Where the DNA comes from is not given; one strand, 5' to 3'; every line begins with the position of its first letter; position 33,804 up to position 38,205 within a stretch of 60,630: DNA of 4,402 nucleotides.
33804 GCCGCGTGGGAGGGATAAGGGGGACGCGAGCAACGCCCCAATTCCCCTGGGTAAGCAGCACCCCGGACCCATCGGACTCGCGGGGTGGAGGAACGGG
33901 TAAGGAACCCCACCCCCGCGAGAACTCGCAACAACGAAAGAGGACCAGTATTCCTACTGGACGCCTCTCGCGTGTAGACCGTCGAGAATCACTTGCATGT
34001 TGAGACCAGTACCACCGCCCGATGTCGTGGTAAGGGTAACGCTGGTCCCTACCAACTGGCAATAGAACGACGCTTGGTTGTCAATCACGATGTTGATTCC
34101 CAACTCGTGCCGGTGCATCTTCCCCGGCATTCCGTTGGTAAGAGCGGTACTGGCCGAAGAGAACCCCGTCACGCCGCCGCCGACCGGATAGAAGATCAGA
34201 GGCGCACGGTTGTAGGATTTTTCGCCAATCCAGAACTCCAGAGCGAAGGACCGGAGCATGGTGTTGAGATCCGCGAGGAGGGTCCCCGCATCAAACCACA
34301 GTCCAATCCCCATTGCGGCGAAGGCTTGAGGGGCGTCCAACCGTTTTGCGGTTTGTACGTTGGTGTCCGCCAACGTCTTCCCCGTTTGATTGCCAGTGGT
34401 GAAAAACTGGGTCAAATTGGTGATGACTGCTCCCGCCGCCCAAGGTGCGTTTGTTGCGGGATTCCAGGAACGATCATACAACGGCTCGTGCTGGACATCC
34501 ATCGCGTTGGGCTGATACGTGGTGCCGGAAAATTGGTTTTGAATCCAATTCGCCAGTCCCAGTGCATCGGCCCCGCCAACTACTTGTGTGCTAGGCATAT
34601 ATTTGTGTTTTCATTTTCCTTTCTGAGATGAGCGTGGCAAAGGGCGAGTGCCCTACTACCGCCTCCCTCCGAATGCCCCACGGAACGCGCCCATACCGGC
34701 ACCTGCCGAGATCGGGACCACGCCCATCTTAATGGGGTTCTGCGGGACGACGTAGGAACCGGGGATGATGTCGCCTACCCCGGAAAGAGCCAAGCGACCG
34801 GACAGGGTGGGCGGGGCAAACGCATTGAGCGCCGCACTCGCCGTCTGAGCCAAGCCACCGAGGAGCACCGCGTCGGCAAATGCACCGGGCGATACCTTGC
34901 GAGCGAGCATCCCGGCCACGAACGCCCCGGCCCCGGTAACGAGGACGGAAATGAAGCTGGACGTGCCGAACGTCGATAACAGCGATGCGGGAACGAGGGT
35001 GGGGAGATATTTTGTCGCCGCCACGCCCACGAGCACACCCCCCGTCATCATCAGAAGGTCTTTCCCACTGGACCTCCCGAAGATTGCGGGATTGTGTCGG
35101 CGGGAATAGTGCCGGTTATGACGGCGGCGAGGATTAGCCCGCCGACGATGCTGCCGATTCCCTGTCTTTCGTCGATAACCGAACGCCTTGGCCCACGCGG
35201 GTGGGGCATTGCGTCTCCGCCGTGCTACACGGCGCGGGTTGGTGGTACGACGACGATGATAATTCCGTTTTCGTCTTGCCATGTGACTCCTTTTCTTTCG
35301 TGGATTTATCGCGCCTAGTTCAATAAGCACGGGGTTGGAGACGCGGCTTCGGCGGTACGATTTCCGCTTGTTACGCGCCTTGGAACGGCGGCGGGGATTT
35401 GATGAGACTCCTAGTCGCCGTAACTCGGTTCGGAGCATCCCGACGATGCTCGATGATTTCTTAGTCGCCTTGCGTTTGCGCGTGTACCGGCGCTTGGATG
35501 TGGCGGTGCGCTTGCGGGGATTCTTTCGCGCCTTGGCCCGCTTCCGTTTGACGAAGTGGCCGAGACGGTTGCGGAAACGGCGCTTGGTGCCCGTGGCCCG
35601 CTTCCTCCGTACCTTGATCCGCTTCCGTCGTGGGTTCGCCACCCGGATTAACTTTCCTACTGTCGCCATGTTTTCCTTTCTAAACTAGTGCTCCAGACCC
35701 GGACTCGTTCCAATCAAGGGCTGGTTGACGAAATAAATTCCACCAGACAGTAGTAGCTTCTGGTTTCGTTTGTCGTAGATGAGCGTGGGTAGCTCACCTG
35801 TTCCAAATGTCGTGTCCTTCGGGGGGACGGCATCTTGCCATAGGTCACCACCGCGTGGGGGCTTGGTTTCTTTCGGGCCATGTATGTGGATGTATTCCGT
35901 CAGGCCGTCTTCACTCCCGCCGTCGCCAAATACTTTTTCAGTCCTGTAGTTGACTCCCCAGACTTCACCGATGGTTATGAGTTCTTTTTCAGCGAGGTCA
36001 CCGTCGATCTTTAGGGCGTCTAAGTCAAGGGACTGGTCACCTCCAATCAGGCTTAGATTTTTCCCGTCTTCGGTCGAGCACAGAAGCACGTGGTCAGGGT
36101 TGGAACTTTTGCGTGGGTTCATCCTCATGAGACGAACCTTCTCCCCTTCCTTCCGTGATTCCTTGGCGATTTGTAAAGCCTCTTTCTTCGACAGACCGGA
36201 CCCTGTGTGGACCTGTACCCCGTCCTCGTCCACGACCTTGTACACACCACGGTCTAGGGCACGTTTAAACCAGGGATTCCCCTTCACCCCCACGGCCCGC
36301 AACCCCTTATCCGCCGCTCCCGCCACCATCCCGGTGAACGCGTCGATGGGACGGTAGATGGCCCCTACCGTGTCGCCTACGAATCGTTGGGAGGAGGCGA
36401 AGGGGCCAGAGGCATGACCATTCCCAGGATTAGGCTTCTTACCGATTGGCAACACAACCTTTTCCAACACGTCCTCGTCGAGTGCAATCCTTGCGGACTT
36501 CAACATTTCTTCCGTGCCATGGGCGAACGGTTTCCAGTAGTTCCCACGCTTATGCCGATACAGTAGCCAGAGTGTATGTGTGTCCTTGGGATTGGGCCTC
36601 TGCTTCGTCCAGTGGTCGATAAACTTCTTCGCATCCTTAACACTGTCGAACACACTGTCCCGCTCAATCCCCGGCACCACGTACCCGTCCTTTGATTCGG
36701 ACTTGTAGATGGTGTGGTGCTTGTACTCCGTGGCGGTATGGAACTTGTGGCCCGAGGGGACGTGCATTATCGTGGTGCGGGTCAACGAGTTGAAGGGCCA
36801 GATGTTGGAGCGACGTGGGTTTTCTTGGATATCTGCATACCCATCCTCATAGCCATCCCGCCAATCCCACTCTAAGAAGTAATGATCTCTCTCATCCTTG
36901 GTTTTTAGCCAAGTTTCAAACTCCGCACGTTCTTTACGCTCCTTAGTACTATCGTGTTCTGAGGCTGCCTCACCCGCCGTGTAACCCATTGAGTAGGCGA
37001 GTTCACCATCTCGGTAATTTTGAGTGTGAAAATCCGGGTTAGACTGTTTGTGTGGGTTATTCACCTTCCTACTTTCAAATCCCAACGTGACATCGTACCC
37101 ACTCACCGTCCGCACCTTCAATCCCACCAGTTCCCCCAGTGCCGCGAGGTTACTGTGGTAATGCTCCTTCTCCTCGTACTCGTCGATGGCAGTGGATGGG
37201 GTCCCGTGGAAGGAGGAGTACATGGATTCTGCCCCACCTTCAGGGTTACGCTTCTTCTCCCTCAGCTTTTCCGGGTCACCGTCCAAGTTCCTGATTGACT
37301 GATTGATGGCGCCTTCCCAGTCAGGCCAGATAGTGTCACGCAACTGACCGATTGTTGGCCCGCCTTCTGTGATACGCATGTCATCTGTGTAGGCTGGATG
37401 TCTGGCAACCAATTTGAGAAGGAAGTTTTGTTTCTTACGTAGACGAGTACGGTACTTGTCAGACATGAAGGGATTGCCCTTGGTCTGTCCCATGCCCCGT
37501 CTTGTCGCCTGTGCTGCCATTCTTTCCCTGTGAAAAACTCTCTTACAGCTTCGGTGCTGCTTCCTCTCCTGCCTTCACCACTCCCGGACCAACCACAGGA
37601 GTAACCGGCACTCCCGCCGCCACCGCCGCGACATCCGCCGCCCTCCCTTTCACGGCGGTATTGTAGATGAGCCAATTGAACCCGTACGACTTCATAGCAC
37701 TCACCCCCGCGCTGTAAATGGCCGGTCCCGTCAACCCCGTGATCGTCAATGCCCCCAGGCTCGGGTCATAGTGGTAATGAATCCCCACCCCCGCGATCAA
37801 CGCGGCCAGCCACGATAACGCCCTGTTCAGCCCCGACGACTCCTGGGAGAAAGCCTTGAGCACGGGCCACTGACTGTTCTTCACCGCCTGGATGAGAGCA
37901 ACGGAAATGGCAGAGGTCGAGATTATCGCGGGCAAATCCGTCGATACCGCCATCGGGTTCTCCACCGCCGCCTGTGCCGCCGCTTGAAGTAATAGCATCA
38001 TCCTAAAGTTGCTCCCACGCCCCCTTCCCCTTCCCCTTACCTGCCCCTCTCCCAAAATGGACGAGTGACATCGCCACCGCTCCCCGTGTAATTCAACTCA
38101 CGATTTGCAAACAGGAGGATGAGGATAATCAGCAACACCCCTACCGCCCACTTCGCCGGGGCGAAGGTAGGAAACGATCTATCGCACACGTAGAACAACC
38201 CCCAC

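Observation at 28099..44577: Virion module lacks every tailed-phage hallmark and instead looks like an internal-membrane, jelly-roll virus, at 60 kb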

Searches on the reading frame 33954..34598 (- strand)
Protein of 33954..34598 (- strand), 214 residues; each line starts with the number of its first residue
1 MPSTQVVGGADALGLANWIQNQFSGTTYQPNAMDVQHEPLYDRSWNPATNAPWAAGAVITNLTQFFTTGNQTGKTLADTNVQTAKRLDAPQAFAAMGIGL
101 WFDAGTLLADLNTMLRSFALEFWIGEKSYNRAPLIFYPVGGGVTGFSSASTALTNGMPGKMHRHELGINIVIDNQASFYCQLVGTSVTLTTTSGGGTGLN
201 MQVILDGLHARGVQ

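Call 4: search_protein_families(library=pfam, max_evalue=0.1, proteins=[window:33954-34598:-])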
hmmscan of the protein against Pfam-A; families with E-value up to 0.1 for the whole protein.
window:33954-34598:- (214 aa): 0 families

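Call 5: search_protein_families(library=phrogs, max_evalue=0.1, proteins=[window:33954-34598:-])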
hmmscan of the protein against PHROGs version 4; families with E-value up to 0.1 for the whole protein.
window:33954-34598:- (214 aa): 0 families

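Call 46: find_homologous_proteins(query=window:33954-34598:-, max_evalue=0.001)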
Query window:33954-34598:- (214 aa): 146 proteins with E <= 0.001 among 652 candidates; the best 120 are listed.
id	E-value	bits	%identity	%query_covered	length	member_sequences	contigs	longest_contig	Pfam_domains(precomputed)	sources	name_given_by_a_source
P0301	1.7e-139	480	100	100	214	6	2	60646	-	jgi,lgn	jgi:hypothetical protein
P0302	1.8e-132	458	96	100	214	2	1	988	-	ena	-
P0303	8.6e-126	436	90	100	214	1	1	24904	-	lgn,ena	-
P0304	4.7e-125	433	90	100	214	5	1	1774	-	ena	-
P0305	5.7e-122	423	87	100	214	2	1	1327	-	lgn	-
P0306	2.5e-119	415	85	100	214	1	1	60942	-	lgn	-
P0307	3.2e-118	411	86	100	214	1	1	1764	-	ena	-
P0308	4.6e-116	404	85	100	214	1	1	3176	-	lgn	-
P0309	9.5e-116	403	84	100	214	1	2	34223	-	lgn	-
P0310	3.6e-113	394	85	98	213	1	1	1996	-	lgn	-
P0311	1.3e-95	337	73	96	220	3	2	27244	-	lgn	-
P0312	2.7e-91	323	68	98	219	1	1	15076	-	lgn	-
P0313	4.2e-87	309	70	93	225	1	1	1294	-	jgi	jgi:hypothetical protein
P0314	1.2e-83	298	67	100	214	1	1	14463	-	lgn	-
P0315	5.2e-82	293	68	98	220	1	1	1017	-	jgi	jgi:hypothetical protein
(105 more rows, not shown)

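Call 49: search_solved_structures(query=A3, max_evalue=10)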
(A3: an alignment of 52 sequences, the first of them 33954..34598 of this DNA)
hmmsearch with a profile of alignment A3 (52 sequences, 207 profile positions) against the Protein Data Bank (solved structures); distinct sequences matched with E-value up to 10: 0.

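Call 51: search_dna_similar(query=window:33954-34598:-, collection=phages, mode=protein, max_evalue=0.01, max_rows=10)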
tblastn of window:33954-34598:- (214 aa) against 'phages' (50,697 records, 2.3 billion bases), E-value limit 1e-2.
No match.

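Call 55: predict_structure(alignment_id=A3)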
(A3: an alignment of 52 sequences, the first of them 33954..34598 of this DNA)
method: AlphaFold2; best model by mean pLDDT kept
length: 214 residues; sequences in the alignment: 52
mean_pLDDT: 80.1   pTM: 0.70
mean pLDDT of the five models: 80.1, 77.9, 76.7, 76.3, 73.4
residues with pLDDT >= 90: 84; 70-90: 73; 50-70: 51; < 50: 6
segments of 3 or more residues with pLDDT < 50: none
pLDDT, mean of each block of 10 residues (from residue 1): 53 75 59 76 91 95 90 86 87 87 87 93 91 78 57 58 59 87 97 93 89 64
secondary structure, 60 per line:
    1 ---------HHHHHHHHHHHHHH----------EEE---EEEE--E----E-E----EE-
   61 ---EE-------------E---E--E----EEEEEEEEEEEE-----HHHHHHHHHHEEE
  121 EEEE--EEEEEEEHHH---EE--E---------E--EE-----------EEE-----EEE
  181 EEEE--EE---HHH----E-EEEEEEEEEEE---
elements in order: H10-23 E34-36 E40-43 E91-102 H108-117 E118-124 E127-133 E170-172 E178-184 E201-211

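Call 57: fold_search(model_id=the predicted structure, library=pdb)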
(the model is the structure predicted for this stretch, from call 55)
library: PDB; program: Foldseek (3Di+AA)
matches with E <= 10: 563; with E <= 0.001: 0
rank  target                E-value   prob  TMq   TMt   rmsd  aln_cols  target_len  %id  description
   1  7vrn_A                3.8e-02  0.21  0.17  0.12  10.5       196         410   13  Structure of infectious bursal disease virus Gt strain (released 2022-03-30)
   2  2r32                  4.5e-02  0.41  0.19  0.25  11.8       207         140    7  Crystal Structure of human GITRL variant (released 2007-11-20)
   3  9n6a                  5.6e-02  0.54  0.27  0.19  10.0       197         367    7  GP23 C-termimal receptor binding domain from TM4 phage (released 2026-02-18)
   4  9rkv_O                6.5e-02  0.72  0.28  0.13  10.8       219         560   12  Agrobacterium phage 7-7-1 tail fibers (released 2025-12-10)
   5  7vrn_B                1.1e-01  0.08  0.13  0.09  12.8       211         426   11  Structure of infectious bursal disease virus Gt strain (released 2022-03-30)
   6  4oul_E                1.1e-01  0.30  0.23  0.32   9.2       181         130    8  Crystal structure of human Caprin-2 C1q domain (released 2014-10-29)
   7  7vrp_F                1.1e-01  0.12  0.17  0.12  10.3       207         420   12  Structure of infectious bursal disease virus Gx strain (released 2022-03-30)
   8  5ybz_C                1.3e-01  0.54  0.26  0.38   9.9       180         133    8  High resolution structure of complement C1q-like protein 3 C1q domain (released 2018-10-03)
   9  8a06                  1.3e-01  0.33  0.23  0.29  13.1       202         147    8  Flavobacterium infecting lipid-containing phage FLiP penton protein (released 2022-12-14)
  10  2df7_A                1.4e-01  0.10  0.14  0.11  11.2       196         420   14  Crystal structure of infectious bursal disease virus VP2 subviral particle (released 2006-06-27)
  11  7vrn_C                1.5e-01  0.09  0.14  0.10  11.8       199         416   10  Structure of infectious bursal disease virus Gt strain (released 2022-03-30)
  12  3s7x_D                1.5e-01  0.06  0.15  0.13  21.8       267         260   13  Unassembled Washington University Polyomavirus VP1 Pentamer R198K Mutant (released 2011-06-29)
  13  3s7x_B                1.6e-01  0.06  0.15  0.13  21.8       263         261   13  Unassembled Washington University Polyomavirus VP1 Pentamer R198K Mutant (released 2011-06-29)
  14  2mev_2                1.7e-01  0.18  0.25  0.22  16.9       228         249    9  STRUCTURAL REFINEMENT AND ANALYSIS OF MENGO VIRUS (released 1990-01-15)
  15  5h49_B                1.8e-01  0.25  0.24  0.33   8.9       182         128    8  Crystal structure of Cbln1 (released 2017-09-13)
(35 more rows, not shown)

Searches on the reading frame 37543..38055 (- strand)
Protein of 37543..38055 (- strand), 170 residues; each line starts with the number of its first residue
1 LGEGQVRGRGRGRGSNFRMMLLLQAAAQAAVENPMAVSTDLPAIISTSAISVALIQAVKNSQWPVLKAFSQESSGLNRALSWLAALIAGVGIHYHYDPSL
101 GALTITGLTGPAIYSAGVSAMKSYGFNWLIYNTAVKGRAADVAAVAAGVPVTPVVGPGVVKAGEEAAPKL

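Call 65: search_protein_families(library=pfam, max_evalue=0.01, proteins=[window:37543-38055:-])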
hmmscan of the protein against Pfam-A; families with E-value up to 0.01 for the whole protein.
window:37543-38055:- (170 aa): 0 families

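Call 66: search_protein_families(library=phrogs, max_evalue=0.01, proteins=[window:37543-38055:-])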
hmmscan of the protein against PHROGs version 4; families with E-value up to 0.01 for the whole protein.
window:37543-38055:- (170 aa): 0 families
